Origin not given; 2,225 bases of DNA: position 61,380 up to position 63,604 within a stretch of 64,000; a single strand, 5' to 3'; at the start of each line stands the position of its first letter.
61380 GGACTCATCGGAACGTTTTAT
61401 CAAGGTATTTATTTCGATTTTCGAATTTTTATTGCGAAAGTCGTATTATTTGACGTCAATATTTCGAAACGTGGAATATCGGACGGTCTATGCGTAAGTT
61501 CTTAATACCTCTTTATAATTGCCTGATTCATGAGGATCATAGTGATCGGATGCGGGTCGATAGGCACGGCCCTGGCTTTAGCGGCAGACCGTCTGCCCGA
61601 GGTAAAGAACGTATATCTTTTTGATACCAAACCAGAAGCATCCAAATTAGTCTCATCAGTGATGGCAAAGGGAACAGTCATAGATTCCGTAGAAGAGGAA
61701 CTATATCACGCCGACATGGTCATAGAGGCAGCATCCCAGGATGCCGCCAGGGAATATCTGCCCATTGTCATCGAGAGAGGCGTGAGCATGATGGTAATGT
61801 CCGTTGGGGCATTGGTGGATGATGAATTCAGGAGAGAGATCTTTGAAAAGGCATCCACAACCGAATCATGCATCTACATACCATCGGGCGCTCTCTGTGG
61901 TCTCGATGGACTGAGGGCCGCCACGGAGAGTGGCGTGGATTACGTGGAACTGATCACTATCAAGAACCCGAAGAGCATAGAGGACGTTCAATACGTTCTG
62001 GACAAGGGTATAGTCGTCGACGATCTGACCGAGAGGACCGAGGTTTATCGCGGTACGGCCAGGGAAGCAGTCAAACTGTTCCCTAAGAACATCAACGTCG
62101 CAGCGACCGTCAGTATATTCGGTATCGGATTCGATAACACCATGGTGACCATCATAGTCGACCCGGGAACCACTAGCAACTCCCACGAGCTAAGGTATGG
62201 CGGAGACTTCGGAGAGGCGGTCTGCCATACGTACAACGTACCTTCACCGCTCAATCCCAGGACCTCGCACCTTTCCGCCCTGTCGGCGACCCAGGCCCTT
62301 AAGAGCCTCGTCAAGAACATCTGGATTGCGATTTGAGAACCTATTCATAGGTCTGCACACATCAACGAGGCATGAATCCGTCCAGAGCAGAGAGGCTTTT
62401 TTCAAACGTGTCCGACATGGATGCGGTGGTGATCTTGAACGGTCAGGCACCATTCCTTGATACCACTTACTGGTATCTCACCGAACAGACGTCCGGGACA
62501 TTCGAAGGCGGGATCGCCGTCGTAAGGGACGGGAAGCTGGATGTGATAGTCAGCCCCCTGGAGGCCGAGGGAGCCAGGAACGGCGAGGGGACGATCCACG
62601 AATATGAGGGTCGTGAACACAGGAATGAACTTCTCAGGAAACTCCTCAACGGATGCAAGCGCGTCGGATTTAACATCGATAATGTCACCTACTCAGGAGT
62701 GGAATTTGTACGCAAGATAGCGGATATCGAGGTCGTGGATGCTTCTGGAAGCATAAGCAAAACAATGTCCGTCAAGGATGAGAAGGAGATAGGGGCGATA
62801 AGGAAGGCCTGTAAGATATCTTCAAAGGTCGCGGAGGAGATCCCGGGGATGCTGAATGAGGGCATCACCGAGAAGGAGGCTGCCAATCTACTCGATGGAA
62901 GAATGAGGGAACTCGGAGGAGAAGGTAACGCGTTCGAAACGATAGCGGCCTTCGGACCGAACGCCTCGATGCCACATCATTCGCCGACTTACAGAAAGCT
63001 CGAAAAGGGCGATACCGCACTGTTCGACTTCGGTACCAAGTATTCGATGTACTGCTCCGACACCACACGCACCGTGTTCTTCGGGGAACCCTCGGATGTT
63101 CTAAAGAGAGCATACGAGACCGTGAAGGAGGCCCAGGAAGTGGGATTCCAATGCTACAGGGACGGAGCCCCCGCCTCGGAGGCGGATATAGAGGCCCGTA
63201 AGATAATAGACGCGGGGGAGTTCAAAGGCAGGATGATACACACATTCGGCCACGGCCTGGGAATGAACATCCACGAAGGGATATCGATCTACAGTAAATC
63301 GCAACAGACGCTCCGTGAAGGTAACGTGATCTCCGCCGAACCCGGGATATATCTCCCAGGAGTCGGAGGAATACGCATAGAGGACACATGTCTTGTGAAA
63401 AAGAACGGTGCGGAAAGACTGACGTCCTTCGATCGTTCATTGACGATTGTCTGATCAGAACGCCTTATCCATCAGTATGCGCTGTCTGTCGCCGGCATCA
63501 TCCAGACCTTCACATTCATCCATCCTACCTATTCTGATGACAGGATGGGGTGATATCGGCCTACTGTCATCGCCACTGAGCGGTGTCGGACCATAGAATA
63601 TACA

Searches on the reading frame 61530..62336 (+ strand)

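Call 87: search_protein_families(library=pfam, proteins=[window:61530-62336:+], max_evalue=0.0001)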
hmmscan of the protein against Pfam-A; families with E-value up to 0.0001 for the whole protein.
window:61530-62336:+ (268 aa): 3 families
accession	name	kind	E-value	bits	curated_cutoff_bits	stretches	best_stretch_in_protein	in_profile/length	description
PF01958.23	Asp_DH_C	-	2.4e-31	108.2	27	1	166-253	1-88/89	Aspartate dehydrogenase, C-terminal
PF03447.22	NAD_binding_3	-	3.2e-14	54.1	24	1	7-118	1-116/116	Homoserine dehydrogenase, NAD binding domain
PF01113.26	DapB_N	-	2.5e-06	28.1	25.6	1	1-104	1-109/124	Dihydrodipicolinate reductase, N-terminus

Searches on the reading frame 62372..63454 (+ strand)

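Call 84: search_protein_families(library=pfam, proteins=[window:62372-63454:+], max_evalue=0.00001)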
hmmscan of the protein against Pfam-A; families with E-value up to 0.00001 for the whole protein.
window:62372-63454:+ (360 aa): 2 families
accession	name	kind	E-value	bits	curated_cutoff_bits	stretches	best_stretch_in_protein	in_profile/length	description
PF00557.29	Peptidase_M24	-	1.1e-62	211.9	23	1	142-343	2-207/208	Metallopeptidase family M24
PF01321.24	Creatinase_N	-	8.1e-07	30.1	22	1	16-129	14-123/128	Creatinase/Prolidase N-terminal domain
